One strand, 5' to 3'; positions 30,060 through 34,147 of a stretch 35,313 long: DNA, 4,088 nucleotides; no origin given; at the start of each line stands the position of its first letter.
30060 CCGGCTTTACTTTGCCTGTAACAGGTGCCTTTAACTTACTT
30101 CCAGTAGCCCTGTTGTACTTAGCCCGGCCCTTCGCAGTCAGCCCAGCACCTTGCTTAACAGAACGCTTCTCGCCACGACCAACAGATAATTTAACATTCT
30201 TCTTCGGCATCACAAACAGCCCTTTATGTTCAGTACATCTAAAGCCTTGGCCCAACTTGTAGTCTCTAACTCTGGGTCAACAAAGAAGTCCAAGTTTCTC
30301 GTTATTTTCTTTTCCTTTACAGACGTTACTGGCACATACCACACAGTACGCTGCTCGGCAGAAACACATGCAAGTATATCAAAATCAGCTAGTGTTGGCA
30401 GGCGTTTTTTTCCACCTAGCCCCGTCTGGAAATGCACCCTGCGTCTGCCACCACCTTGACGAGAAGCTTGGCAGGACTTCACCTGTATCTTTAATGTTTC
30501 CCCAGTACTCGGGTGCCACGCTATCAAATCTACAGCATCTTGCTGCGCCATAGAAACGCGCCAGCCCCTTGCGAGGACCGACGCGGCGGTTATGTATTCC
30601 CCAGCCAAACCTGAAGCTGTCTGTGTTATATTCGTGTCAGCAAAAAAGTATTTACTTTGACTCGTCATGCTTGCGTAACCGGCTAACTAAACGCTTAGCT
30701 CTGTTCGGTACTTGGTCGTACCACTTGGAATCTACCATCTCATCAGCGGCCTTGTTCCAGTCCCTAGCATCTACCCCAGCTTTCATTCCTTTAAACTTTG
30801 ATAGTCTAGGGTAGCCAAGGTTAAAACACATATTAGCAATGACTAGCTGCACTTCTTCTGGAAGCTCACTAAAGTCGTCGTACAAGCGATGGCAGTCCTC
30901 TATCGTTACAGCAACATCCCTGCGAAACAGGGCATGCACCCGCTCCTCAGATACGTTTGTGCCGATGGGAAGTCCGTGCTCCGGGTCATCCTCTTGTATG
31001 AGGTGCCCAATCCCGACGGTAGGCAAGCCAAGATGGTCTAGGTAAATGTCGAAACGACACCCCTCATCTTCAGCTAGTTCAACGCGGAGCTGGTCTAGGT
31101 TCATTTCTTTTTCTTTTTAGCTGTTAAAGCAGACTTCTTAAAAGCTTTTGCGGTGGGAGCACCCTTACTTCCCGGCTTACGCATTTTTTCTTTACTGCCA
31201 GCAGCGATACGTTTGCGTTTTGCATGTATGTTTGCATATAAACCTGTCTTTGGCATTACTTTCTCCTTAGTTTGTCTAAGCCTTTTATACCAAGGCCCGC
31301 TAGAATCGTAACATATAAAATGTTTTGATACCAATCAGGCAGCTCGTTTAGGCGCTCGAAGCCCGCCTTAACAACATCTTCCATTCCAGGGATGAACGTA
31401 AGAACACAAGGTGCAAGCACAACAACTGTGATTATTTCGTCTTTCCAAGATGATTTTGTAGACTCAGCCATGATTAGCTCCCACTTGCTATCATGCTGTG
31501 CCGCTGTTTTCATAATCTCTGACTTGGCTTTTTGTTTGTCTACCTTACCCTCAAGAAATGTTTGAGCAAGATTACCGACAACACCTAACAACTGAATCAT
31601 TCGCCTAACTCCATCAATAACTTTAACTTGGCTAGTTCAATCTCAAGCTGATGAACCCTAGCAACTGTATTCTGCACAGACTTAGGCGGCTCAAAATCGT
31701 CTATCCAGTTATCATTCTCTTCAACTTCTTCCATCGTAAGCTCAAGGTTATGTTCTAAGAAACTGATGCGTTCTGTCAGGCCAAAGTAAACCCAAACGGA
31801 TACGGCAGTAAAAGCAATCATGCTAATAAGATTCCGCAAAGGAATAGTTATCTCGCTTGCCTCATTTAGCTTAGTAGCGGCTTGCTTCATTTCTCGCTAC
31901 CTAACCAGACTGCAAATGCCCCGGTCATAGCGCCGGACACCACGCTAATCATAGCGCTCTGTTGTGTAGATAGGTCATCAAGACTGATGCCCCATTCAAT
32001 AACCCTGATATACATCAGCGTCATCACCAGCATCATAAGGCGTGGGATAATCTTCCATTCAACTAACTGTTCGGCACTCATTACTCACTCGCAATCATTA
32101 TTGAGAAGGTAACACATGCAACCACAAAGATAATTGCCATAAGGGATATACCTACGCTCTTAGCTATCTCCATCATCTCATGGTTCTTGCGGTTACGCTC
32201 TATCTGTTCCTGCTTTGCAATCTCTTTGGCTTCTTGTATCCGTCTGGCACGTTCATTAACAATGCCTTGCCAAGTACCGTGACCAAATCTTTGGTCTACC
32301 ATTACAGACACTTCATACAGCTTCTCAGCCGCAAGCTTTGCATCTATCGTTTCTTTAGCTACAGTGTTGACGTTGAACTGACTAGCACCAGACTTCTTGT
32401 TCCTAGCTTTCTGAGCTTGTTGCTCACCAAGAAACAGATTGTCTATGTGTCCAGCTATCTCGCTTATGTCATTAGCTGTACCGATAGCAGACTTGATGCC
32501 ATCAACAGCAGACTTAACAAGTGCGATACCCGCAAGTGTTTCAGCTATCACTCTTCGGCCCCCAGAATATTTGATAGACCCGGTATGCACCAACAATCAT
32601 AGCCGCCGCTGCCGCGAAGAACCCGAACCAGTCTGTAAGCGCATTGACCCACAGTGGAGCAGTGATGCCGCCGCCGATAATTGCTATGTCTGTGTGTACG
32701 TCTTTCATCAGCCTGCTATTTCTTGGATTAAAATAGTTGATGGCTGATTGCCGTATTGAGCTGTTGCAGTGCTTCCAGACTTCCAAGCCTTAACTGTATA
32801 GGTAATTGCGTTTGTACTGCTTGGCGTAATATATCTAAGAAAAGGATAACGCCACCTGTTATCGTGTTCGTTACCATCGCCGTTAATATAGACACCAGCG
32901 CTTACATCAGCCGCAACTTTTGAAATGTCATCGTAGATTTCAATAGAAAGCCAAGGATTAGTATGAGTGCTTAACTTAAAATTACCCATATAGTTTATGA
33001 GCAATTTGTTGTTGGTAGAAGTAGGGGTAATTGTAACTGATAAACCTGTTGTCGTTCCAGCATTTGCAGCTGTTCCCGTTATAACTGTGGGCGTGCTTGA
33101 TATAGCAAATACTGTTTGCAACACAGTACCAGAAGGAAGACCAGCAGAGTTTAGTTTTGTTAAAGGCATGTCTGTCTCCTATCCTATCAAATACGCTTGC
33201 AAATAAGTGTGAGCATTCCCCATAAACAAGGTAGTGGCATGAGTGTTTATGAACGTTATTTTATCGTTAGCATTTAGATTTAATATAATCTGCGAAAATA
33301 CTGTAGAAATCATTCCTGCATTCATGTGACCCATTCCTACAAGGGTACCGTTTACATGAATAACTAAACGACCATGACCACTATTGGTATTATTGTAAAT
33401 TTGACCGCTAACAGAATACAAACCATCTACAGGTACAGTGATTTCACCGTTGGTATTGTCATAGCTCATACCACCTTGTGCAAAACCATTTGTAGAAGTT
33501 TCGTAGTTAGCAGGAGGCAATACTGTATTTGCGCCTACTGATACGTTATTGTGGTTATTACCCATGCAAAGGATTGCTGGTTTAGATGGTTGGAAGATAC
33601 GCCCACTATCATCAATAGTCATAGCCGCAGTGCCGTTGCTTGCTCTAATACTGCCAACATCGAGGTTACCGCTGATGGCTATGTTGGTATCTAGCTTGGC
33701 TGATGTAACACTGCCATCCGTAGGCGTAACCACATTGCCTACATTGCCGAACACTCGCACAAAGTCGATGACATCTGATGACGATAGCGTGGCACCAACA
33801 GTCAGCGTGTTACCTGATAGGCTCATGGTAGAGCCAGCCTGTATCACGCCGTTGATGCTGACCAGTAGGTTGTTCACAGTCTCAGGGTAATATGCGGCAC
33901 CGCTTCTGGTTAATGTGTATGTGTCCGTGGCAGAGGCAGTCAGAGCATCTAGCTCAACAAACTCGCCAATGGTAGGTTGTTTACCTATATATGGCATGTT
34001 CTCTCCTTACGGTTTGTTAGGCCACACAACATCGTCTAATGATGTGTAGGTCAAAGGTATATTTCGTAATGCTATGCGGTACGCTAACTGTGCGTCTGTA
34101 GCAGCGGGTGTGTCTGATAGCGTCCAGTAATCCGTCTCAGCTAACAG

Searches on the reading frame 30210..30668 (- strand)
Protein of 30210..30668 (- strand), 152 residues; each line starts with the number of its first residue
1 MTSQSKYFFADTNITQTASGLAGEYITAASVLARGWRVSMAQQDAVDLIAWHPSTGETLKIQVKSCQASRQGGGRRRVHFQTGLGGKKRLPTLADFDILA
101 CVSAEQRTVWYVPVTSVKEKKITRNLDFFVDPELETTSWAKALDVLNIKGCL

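Call 48: search_protein_families(library=pfam, proteins=[window:30210-30668:-], max_evalue=0.01)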
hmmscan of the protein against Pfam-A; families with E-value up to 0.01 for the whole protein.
window:30210-30668:- (152 aa): 1 family
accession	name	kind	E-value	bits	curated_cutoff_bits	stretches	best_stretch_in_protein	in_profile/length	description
PF11645.14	PDDEXK_5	-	1.9e-05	25.1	26.1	1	20-122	7-114/138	PD-(D/E)XK endonuclease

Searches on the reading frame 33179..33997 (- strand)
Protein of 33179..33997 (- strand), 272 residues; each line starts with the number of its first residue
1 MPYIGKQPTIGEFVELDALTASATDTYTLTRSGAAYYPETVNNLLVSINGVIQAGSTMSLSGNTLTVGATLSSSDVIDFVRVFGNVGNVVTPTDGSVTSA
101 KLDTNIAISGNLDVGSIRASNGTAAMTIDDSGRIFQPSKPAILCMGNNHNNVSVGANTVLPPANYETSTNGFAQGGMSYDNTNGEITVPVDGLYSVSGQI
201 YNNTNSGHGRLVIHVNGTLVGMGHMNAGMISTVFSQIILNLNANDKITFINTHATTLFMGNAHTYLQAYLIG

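Call 48: search_protein_families(library=pfam, proteins=[window:33179-33997:-], max_evalue=0.01)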
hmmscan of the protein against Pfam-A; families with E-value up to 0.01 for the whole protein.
window:33179-33997:- (272 aa): 2 families
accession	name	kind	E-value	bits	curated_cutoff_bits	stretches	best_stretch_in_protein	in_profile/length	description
PF18573.7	BclA_C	-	1.3e-05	25.6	38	1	173-253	28-107/128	BclA C-terminal domain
PF00386.27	C1q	-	0.0093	16.6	23.7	0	176-253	29-106/127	C1q domain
